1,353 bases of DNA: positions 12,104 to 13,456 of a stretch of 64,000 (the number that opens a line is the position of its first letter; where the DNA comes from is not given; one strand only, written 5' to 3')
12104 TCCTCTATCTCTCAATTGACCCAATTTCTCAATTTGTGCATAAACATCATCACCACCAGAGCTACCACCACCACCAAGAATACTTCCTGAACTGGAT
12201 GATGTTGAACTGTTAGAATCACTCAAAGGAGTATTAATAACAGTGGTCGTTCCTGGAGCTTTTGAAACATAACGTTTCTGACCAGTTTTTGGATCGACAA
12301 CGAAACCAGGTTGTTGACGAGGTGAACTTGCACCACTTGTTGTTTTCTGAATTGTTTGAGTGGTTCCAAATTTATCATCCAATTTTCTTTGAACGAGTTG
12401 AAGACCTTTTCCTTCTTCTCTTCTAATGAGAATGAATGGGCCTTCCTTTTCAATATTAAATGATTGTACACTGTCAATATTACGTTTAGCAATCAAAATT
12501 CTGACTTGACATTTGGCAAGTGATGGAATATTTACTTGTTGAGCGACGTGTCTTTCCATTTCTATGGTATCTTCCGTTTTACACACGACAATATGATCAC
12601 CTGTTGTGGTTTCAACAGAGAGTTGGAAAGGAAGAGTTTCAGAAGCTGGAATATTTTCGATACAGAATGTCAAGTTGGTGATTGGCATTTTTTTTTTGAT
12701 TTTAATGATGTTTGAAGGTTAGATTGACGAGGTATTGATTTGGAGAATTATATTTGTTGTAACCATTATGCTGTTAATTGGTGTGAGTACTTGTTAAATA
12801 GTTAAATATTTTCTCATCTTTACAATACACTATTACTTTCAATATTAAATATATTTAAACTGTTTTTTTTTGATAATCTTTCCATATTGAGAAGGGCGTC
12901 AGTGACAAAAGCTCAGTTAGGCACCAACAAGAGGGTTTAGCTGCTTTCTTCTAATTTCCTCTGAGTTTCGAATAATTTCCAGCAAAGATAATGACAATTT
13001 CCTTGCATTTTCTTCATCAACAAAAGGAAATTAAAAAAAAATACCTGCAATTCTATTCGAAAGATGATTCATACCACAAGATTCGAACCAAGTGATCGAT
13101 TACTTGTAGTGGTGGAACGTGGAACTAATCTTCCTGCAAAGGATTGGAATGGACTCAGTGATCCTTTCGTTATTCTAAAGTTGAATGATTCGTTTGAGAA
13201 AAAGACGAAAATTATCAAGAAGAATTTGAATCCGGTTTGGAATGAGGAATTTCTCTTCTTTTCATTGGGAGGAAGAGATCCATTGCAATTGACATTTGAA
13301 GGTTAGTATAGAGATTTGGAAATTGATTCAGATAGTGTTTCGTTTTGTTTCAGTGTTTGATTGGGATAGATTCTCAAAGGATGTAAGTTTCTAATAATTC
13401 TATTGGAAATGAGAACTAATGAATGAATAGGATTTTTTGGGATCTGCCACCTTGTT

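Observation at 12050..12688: SHOCT-domain protein in a eukaryotic genome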

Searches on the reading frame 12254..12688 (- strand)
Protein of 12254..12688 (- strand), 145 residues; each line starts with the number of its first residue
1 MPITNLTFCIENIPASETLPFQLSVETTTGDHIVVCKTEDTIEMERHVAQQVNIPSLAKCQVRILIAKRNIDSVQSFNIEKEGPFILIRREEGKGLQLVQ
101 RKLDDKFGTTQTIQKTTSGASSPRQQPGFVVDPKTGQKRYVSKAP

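Call 22: search_protein_representatives(alignment_id=A2)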
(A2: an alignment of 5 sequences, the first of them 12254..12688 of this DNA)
Query: 5 sequences, 146 profile positions. Proteins with E-value up to 0.001 (for the whole library): 25; up to 1e-10: 7; up to 1e-30: 1. The best 25 are listed.
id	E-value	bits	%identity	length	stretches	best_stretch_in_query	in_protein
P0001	2.9e-74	264.1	-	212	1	1-145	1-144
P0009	1.2e-19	87.0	-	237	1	4-145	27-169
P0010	1.8e-18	83.1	-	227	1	7-144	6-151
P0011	3.3e-16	75.8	-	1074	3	6-120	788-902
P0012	3.7e-13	65.9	-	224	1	4-145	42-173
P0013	2.5e-11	59.9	-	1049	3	5-88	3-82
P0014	9.2e-11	58.1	-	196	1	4-145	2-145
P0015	1.4e-10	57.6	-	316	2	4-121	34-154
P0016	1.7e-10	57.3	-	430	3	4-107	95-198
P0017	8.7e-10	55.0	-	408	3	9-135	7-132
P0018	1.6e-09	54.1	-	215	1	53-138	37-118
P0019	7.7e-09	51.9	-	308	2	4-108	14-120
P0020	2.1e-08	50.5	-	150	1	4-108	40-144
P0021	5.6e-07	45.8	-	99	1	6-100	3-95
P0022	1.6e-06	44.4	-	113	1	5-110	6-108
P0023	2.0e-06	44.1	-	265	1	5-122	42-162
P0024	5.5e-06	42.6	-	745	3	4-108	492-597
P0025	6.7e-06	42.4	-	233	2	1-101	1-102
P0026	5.0e-05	39.5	-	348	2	4-107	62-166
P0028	1.3e-04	38.2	-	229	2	6-119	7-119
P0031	5.2e-04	36.2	-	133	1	5-112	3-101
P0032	5.3e-04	36.2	-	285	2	6-90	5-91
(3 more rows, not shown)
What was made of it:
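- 12365..12688 (-): Residues 1-108: eight-strand beta-sandwich domain. It belongs to an undescribed family whose named members are all Heterolobosea, with signature NIPAS-E-x-PF-x-L ... Q-x-FN(L/I)T-x-x-G ... Q-x-x-DD-x-F. Profile search finds 25 representatives (call 22).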

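Call 25: list_cluster_members(proteins=[P0009, P0010, P0011, P0012, P0014, P0015, P0016, P0017, P0018, P0019])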
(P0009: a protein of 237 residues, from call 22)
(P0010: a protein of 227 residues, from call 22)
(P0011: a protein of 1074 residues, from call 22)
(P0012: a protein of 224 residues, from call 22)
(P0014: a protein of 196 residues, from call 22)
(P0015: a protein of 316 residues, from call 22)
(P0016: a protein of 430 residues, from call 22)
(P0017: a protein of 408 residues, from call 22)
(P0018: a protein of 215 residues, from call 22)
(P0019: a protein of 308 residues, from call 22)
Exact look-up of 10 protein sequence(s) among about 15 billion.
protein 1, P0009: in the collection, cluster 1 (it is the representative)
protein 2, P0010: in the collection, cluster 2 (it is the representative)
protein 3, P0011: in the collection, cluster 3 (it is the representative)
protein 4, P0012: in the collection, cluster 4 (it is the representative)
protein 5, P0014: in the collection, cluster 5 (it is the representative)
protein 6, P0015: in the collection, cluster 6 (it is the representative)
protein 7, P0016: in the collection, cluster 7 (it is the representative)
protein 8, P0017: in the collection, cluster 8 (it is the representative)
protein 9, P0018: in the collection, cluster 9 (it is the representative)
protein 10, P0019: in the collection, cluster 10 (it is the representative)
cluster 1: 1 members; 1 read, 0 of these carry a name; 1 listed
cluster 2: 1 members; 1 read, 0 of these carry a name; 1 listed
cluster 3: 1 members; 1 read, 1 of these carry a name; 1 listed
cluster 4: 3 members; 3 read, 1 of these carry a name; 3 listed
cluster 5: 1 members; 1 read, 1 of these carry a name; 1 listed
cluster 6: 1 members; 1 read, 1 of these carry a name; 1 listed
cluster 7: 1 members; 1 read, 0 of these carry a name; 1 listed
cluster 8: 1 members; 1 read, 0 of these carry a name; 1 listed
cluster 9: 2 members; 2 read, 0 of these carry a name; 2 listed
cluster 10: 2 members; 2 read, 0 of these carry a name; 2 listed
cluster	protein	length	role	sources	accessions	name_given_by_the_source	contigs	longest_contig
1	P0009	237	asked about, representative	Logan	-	-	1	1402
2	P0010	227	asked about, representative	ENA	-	-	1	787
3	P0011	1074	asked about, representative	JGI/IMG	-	hypothetical protein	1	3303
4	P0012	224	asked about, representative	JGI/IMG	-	hypothetical protein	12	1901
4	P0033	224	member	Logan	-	-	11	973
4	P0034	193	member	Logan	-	-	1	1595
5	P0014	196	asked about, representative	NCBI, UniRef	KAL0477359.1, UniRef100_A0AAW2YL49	tgtA [Acrasis kona] | TgtA n=1 Tax=Acrasis kona TaxID=1008807 RepID=A0AAW2YL49_9EUKA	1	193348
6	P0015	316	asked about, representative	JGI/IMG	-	hypothetical protein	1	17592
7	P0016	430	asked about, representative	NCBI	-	-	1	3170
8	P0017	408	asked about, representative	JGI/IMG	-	-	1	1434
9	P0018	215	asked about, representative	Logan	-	-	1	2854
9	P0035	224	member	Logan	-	-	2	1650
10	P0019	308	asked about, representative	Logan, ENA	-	-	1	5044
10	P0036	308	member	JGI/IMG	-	-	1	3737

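Call 27: search_protein_families(library=pfam, proteins=[P0011, P0015, P0016, P0017, P0019, P0024, P0032, P0014, P0009, P0025], max_evalue=0.1)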
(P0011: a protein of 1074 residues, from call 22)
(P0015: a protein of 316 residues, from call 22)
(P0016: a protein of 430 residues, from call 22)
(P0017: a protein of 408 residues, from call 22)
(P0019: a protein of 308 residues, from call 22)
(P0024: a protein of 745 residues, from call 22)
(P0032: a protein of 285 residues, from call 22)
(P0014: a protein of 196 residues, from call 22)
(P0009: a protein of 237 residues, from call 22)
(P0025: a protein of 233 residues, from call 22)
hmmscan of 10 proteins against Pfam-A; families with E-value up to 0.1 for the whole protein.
P0011 (1074 aa): 10 families
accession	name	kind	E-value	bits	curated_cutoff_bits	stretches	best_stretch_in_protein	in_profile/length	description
PF09851.14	SHOCT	-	1.2e-51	171.6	27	8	1048-1073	3-28/28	Short C-terminal domain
PF08044.16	DUF1707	-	5.4e-12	46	27.6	0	156-192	9-44/53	DUF1707 SHOCT-like domain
PF06464.16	DMAP_binding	-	8.6e-06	27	27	0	605-656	7-57/111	DMAP1-binding Domain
PF05120.17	GvpG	-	1.4e-05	25.6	30.6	0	608-637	34-63/67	Gas vesicle protein G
PF09693.15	Phage_XkdX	-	6.2e-05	23.4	23.5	0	236-256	13-33/40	Phage uncharacterised protein (Phage_XkdX)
PF21006.2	NHase_beta_N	-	0.0016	19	21.5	0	616-644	79-102/115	Nitrile hydratase beta subunit, N-terminal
PF18708.6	MapZ_C2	-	0.0037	17.9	27.6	0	531-557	29-55/94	MapZ extracellular C-terminal domain 2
PF20612.3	SHOCT_2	-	0.015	15.9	24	0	614-629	19-34/53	SHOCT domain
PF16235.10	DUF4894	-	0.035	14.9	28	0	595-633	36-74/122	Domain of unknown function (DUF4894)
PF06022.16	Cir_Bir_Yir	-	0.065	13.1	25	0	733-766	84-117/259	Plasmodium variant antigen protein Cir/Yir/Bir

P0015 (316 aa): 1 family
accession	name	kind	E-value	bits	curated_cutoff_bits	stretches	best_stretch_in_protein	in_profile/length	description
PF09851.14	SHOCT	-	2.3e-09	37.1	27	1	287-314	1-28/28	Short C-terminal domain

P0016 (430 aa): 1 family
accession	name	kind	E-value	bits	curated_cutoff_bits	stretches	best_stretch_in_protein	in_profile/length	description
PF09851.14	SHOCT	-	1.4e-09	37.9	27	1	403-428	3-28/28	Short C-terminal domain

P0017 (408 aa): 0 families

P0019 (308 aa): 3 families
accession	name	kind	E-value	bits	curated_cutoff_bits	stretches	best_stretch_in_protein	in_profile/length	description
PF09851.14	SHOCT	-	1.6e-08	34.5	27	1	281-306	3-28/28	Short C-terminal domain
PF20620.4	DUF6805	-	0.006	17.3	27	0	17-80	58-122/133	Family of unknown function (DUF6805)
PF20405.4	DUF6695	-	0.051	14.3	25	0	70-110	37-77/79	DUF6695 C-terminal domain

P0024 (745 aa): 0 families

P0032 (285 aa): 2 families
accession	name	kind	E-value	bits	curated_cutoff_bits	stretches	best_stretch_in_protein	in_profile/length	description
PF09851.14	SHOCT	-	2.3e-08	34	27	1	257-283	2-28/28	Short C-terminal domain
PF05120.17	GvpG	-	0.081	13.5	30.6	0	256-283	35-62/67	Gas vesicle protein G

P0014 (196 aa): 2 families
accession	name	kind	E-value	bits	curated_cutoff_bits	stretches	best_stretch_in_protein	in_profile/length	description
PF09851.14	SHOCT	-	2e-08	34.1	27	1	167-194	1-28/28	Short C-terminal domain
PF12866.13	DUF3823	-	0.092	13.5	27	0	34-62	15-43/90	Protein of unknown function (DUF3823) N-terminal domain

P0009 (237 aa): 1 family
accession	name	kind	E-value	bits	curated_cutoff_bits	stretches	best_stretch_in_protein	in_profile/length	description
PF09851.14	SHOCT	-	8.5e-06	25.8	27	1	209-235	2-28/28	Short C-terminal domain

P0025 (233 aa): 1 family
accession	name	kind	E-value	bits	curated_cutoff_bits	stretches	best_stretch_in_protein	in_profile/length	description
PF06051.17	DUF928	-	0.0054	17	26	1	133-188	35-85/184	Domain of Unknown Function (DUF928)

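Call 45: find_encoding_contigs(protein=P0015, flank=8000, max_places=2)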
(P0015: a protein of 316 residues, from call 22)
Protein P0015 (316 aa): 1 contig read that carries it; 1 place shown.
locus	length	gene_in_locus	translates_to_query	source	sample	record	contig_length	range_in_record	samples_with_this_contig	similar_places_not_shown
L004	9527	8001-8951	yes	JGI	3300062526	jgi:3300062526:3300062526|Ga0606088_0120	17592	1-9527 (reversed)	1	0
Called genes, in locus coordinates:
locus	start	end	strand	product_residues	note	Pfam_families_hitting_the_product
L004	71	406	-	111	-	PF12972:NAGLU_C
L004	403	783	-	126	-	PF05089:NAGLU, PF12972:NAGLU_C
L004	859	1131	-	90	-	PF05089:NAGLU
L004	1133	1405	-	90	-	PF05089:NAGLU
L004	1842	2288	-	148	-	PF12971:NAGLU_N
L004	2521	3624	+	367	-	PF00578:AhpC-TSA (faint), PF07912:ERp29_N (faint), PF08534:Redoxin (faint), PF00085:Thioredoxin, PF04756:OST3_OST6, PF00085:Thioredoxin, PF13098:Thioredoxin_2 (weak), PF07749:ERp29, +4 more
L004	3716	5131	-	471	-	PF00493:MCM, PF17855:MCM_lid, PF18263:WHD_MCM6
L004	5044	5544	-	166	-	PF00493:MCM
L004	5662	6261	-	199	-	PF17207:MCM_OB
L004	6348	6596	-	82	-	PF14551:MCM_N (weak)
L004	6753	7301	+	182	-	-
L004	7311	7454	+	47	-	-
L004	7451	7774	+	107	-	-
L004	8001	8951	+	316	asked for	PF09851:SHOCT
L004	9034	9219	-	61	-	-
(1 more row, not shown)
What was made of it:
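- A metagenomic member lies beside intron-split MCM6, NAGLU and PDI genes (call 45).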

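Call 59: list_cluster_members(proteins=[P0013, P0020, P0022, P0023, P0024, P0025, P0026, P0028, P0031, P0032])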
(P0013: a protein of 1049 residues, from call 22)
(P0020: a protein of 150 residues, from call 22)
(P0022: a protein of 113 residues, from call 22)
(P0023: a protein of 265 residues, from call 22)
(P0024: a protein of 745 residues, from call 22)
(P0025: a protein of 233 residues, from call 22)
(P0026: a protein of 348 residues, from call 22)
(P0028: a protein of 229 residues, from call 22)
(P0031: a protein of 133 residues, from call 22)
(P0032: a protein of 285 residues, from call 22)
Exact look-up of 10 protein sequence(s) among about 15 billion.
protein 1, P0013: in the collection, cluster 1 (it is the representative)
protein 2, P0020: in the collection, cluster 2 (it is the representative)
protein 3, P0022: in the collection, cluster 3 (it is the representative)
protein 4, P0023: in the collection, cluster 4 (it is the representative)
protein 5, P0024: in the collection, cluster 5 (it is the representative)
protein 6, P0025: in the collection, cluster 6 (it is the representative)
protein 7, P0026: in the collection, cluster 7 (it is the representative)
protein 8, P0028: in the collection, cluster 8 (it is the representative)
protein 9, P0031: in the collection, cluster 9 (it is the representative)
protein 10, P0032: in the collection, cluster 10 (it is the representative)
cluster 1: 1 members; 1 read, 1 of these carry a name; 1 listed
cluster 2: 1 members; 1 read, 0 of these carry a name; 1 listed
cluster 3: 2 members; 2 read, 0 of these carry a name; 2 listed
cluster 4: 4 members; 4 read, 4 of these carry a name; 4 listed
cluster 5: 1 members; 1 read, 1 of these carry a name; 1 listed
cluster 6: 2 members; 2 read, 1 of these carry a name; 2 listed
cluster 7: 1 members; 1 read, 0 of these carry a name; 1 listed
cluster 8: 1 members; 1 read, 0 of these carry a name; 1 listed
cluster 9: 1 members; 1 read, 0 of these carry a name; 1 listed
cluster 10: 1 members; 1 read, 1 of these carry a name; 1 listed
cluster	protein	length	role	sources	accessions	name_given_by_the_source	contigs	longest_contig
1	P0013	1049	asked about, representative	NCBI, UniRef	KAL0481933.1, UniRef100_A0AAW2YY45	hypothetical protein AKO1_011358 [Acrasis kona] | SHOCT domain-containing protein n=1 Tax=Acrasis kona TaxID=1008807 RepID=A0AAW2YY45_9EUKA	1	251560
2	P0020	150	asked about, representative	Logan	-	-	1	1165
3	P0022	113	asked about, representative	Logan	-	-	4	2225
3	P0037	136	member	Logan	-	-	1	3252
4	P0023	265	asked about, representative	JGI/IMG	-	hypothetical protein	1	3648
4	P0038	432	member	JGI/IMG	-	hypothetical protein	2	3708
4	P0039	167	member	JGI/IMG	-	hypothetical protein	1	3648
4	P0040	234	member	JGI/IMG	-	hypothetical protein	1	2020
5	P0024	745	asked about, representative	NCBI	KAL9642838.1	hypothetical protein ABK040_015809 [Willaertia magna]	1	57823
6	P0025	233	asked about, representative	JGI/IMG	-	hypothetical protein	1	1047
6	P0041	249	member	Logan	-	-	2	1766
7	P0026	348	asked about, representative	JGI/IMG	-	-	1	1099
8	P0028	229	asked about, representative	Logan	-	-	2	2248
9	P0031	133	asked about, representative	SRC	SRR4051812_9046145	-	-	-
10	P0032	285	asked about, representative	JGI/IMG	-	hypothetical protein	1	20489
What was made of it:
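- All named family members are heterolobosean (calls 25, 59). Most hits are unnamed metagenome or transcriptome sequences (calls 25, 59).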

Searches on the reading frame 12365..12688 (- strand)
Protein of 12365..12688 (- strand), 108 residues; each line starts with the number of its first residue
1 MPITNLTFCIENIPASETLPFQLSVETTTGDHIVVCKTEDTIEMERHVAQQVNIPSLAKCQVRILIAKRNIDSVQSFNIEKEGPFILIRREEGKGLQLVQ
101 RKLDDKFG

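Call 43: search_solved_structures(query=A3, max_evalue=1)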
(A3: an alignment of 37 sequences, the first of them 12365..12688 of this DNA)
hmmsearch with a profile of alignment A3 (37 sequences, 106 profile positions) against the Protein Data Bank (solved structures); distinct sequences matched with E-value up to 1: 6.
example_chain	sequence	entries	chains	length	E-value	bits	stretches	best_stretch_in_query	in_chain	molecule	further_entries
6xsz_A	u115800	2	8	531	0.16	15.4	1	45-91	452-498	ZmpC Glycopeptidase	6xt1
2fml_A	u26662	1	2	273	0.31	14.4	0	65-98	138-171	MutT/nudix family protein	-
7jfs_A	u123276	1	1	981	0.53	13.7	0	45-92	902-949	F5/8 type C domain protein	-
5kdn_A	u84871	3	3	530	0.6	13.5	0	45-92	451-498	F5/8 type C domain protein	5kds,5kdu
5kdj_B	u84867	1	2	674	0.67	13.4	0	45-92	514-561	F5/8 type C domain protein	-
4hse_A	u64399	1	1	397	0.82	13.1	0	10-62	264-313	Chaperone protein ClpB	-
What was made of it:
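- Tried and rejected: None was found; the best E was 0.16 (call 43).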

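Call 44: find_homologous_proteins(query=A3, max_evalue=0.001)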
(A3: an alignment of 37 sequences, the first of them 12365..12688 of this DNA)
Query A3 (37 sequences): 293 candidates shared short words with the query, none scored E <= 0.001.
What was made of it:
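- Tried and rejected: It returned nothing (call 44).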

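Call 48: predict_structure(alignment_id=A3)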
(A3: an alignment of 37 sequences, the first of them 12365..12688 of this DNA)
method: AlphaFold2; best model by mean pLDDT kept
length: 108 residues; sequences in the alignment: 37
mean_pLDDT: 93.2   pTM: 0.84
mean pLDDT of the five models: 93.2, 93.3, 92.9, 92.4, 89.6
residues with pLDDT >= 90: 99; 70-90: 4; 50-70: 4; < 50: 1
segments of 3 or more residues with pLDDT < 50: none
pLDDT, mean of each block of 10 residues (from residue 1): 93 98 95 97 94 93 97 97 95 93 70
secondary structure, 60 per line:
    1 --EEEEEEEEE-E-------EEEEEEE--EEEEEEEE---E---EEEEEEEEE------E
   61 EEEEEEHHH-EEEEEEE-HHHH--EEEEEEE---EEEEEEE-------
elements in order: E3-11 E21-27 E30-37 E45-53 E60-66 E71-77 H79-82 E85-91 E95-101
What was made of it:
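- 12365..12688 (-): AF2 with the 37-sequence alignment A3 gives pLDDT 93.2 and pTM 0.84 (call 48).
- On Bacterial PH domain, bPH_2 (PF03703): Eight strands with only a four-residue helical turn and no capping helix (call 48).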

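Call 52: fold_search(model_id=the predicted structure, library=pdb)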
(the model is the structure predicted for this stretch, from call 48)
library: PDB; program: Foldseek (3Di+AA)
matches with E <= 10: 1177; with E <= 0.001: 0
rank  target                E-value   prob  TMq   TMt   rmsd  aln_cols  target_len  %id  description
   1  8vli_A                5.4e-03  1.00  0.54  0.14   5.3       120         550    5  Cryo-EM structure of human HGSNAT bound with CoA and product analog (released 2024-06-26)
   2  8jkv_A                7.1e-03  1.00  0.55  0.15   5.4       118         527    5  membrane proteins (released 2024-05-22)
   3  8vkj_A                8.3e-03  1.00  0.50  0.14   6.8       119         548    8  Cryo-EM structure of human HGSNAT bound with Acetyl-CoA (released 2024-06-26)
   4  8vly_B                1.5e-02  1.00  0.55  0.15   5.7       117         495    5  Cryo-EM structure of human HGSNAT in transition state (released 2024-06-26)
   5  8jl4_A                1.8e-02  0.99  0.51  0.14   5.8       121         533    7  membrane proteins (released 2024-05-22)
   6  8vlv_B                2.6e-02  0.99  0.53  0.14   5.9       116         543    5  Cryo-EM structure of human HGSNAT in inactive state (released 2024-06-26)
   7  8vlg_B                3.0e-02  0.99  0.52  0.14   5.3       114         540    6  Cryo-EM structure of human HGSNAT bound with Acetyl-CoA and substrate analog (released 2024-06-26)
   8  3ufi                  3.8e-02  0.98  0.49  0.22  10.2       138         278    7  Crystal structure of a putative cell adhesion protein (BACOVA_04980) from Bacteroides ovatus ATCC 8483 at 2.18 A resolut (released 2011-12-14)
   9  8vli_B                4.2e-02  0.99  0.53  0.14   5.6       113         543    6  Cryo-EM structure of human HGSNAT bound with CoA and product analog (released 2024-06-26)
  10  2j72_B                7.6e-02  0.93  0.43  0.44   5.3        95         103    8  alpha-glucan recognition by a family 41 carbohydrate-binding module from Thermotoga maritima pullulanase PulA (released 2006-10-17)
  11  5a9h                  7.6e-02  0.85  0.42  0.29   6.0       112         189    6  Crystal structure of the extracellular domain of PepT2 (released 2015-09-09)
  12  2j71                  1.0e-01  0.92  0.48  0.50   5.8       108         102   10  alpha-glucan recognition by a family 41 carbohydrate-binding module from Thermotoga maritima pullulanase PulA (released 2006-10-17)
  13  8b5l_v                1.2e-01  0.54  0.29  0.22  11.4       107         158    6  Cryo-EM structure of ribosome-Sec61-TRAP (TRanslocon Associated Protein) translocon complex (released 2023-03-01)
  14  7nqk_A                1.4e-01  0.63  0.39  0.10   6.5       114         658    7  Cryo-EM structure of the mammalian peptide transporter PepT2 (released 2021-07-07)
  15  4npj_B                1.4e-01  0.72  0.41  0.21   7.9       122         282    7  Extended-Synaptotagmin 2, C2A- and C2B-domains (released 2014-01-29)
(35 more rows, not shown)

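Call 77: search_protein_families(library=pfam, alignment_id=A3, max_evalue=10)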
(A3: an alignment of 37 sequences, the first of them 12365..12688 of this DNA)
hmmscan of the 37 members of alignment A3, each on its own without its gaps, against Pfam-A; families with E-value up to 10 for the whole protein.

A. member 1, window:12365-12688:- (108 aa): 0 families

B. families by the number of members that match (of 37 scanned): 17 families
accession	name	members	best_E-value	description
PF06051.17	DUF928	1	0.0035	Domain of Unknown Function (DUF928)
PF05031.18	NEAT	1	0.007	Iron Transport-associated domain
PF20405.4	DUF6695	1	0.016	DUF6695 C-terminal domain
PF20805.3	Integrin_A_Ig_2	1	0.02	Integrin alpha Ig-like domain 2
PF13157.11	Enas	1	0.024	Endospore appendages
PF21695.3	GlnR_1st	1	0.034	Transcription regulator GlnR, N-terminal domain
PF09557.15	DUF2382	1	0.043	Domain of unknown function (DUF2382)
PF12249.13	AftA_C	1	0.071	Arabinofuranosyltransferase A C terminal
PF25297.1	DUF7878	1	0.074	Domain of unknown function (DUF7878)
PF12866.13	DUF3823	1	0.076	Protein of unknown function (DUF3823) N-terminal domain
PF01336.31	tRNA_anti-codon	1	0.09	OB-fold nucleic acid binding domain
PF08909.16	DUF1854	1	0.096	Domain of unknown function (DUF1854)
PF19906.4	CGDB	1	0.12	C-glycoside deglycosidase beta subunit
PF01899.21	MNHE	1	0.13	Na+/H+ ion antiporter subunit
PF16589.12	BRCT_2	1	0.16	BRCT domain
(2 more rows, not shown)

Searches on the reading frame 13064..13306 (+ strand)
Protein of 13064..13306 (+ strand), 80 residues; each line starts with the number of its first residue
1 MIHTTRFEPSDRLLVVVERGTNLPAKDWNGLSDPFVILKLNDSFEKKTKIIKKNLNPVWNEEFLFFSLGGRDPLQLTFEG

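Call 38: search_protein_families(library=pfam, proteins=[window:13064-13306:+], max_evalue=0.001)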
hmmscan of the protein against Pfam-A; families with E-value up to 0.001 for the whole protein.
window:13064-13306:+ (80 aa): 1 family
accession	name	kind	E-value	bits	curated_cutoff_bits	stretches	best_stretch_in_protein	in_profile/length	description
PF00168.36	C2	-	3.2e-15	56.7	22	1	12-65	2-56/104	C2 domain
